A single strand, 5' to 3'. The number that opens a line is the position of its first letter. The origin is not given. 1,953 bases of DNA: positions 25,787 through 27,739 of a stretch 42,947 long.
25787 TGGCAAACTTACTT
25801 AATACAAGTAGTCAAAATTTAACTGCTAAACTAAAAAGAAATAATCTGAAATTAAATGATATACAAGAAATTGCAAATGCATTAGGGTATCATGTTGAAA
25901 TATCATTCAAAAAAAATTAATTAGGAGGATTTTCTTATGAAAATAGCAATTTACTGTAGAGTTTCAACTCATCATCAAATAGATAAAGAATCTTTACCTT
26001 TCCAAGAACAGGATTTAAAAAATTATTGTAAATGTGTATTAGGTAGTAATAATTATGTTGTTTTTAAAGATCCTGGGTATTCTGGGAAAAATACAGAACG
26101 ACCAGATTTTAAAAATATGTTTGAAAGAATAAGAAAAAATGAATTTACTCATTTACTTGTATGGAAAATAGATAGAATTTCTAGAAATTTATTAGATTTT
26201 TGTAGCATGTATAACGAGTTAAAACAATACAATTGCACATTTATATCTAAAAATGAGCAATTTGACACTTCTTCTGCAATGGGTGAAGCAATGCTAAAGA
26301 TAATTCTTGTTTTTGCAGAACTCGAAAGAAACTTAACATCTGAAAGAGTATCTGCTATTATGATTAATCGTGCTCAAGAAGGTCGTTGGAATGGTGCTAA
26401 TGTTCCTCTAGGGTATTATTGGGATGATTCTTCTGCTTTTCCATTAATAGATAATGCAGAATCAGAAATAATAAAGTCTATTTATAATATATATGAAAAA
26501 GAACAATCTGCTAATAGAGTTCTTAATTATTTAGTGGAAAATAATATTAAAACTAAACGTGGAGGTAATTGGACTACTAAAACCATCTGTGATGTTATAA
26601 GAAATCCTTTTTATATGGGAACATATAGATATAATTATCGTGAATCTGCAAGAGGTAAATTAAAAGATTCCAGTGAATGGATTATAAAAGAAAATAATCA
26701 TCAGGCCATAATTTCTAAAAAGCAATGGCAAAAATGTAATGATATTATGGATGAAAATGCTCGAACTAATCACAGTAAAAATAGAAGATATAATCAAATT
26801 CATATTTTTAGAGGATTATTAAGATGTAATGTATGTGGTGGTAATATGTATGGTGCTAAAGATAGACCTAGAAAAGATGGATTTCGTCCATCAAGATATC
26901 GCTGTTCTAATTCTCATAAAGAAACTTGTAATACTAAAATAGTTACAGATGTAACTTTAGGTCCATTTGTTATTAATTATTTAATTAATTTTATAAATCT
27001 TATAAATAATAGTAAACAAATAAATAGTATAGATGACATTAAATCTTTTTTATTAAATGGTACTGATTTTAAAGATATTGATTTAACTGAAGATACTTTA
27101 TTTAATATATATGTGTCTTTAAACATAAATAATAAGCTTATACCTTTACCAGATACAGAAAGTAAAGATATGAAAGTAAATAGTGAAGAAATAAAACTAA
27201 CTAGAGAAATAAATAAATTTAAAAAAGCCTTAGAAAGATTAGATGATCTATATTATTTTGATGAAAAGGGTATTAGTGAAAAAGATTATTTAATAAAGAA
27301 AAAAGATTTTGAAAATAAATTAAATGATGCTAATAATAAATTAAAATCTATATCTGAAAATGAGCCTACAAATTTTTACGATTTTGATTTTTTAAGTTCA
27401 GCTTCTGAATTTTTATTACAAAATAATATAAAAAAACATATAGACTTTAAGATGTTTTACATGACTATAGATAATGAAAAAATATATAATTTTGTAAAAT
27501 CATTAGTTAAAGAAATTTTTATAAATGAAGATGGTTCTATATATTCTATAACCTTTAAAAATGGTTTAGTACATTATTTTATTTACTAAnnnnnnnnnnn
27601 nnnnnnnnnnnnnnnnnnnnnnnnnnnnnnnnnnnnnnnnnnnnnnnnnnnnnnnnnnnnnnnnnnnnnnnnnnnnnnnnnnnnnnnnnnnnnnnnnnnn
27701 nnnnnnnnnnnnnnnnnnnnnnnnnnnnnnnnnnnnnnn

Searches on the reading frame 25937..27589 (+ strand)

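Call 58: search_protein_families(library=pfam, proteins=[window:25937-27589:+], max_evalue=0.001)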
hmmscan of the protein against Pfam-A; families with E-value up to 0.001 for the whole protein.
window:25937-27589:+ (550 aa): 3 families
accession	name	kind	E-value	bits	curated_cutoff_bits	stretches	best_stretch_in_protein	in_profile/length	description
PF00239.26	Resolvase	-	1e-37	129.9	23.3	1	3-151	1-145/145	Resolvase, N terminal domain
PF07508.19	Recombinase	-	2.5e-25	89.1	21.1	1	174-274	2-102/102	Recombinase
PF13408.12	Zn_ribbon_recom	-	9.1e-09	36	25.3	1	290-349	1-57/58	Recombinase zinc beta ribbon domain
